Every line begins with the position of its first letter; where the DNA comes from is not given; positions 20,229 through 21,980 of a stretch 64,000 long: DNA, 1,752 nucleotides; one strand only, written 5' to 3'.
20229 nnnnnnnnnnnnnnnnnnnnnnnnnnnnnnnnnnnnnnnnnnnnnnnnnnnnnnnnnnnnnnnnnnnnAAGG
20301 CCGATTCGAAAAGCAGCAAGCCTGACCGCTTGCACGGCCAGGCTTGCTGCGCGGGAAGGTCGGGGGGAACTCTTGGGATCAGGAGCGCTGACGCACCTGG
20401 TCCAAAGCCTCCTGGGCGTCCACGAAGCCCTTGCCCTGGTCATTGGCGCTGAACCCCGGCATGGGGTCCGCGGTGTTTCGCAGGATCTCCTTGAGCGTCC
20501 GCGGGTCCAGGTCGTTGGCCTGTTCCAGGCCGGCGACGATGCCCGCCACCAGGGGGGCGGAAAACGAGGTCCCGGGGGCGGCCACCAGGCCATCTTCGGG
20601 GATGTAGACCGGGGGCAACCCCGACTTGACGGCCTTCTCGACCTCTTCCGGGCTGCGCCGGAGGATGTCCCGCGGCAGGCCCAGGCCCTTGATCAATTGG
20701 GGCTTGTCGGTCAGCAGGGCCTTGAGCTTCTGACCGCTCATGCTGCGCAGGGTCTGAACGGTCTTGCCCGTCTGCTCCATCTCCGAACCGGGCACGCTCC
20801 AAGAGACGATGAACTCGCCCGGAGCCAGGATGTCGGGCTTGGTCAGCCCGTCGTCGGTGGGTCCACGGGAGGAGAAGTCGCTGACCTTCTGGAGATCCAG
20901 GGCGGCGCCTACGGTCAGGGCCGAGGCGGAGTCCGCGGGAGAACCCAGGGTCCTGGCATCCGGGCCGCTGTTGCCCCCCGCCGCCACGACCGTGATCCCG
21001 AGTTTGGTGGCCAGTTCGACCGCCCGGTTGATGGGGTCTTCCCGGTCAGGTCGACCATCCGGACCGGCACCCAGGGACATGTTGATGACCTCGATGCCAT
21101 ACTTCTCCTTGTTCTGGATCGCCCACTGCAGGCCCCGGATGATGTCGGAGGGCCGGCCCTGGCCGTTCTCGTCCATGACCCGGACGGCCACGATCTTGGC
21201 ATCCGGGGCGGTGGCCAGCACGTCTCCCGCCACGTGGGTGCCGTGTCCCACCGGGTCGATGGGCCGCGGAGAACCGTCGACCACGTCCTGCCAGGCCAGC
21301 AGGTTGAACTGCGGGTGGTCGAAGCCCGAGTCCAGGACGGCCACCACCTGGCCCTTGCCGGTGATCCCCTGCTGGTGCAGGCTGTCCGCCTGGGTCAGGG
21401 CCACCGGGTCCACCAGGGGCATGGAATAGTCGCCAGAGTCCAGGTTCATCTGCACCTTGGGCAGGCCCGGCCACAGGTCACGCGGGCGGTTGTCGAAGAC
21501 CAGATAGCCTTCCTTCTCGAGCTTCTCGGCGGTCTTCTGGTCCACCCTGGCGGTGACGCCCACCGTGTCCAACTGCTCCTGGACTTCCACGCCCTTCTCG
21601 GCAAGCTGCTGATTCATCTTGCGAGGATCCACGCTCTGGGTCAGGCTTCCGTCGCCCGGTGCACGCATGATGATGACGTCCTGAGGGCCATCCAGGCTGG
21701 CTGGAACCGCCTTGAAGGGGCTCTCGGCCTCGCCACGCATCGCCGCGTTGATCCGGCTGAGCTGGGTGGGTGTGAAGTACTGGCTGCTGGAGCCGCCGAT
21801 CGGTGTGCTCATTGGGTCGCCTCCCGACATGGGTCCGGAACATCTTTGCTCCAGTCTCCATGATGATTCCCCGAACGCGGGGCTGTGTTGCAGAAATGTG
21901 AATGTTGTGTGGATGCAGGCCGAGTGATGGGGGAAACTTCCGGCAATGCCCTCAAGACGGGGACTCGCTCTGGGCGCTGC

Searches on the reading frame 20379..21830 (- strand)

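Call 76: search_protein_families(library=pfam, proteins=[window:20379-21830:-], max_evalue=0.01)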
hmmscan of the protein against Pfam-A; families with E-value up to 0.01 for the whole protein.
window:20379-21830:- (483 aa): 1 family
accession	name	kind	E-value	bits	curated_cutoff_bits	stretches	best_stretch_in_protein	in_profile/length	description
PF00082.27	Peptidase_S8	-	2.7e-44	152.1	21.8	1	158-457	1-276/288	Subtilase family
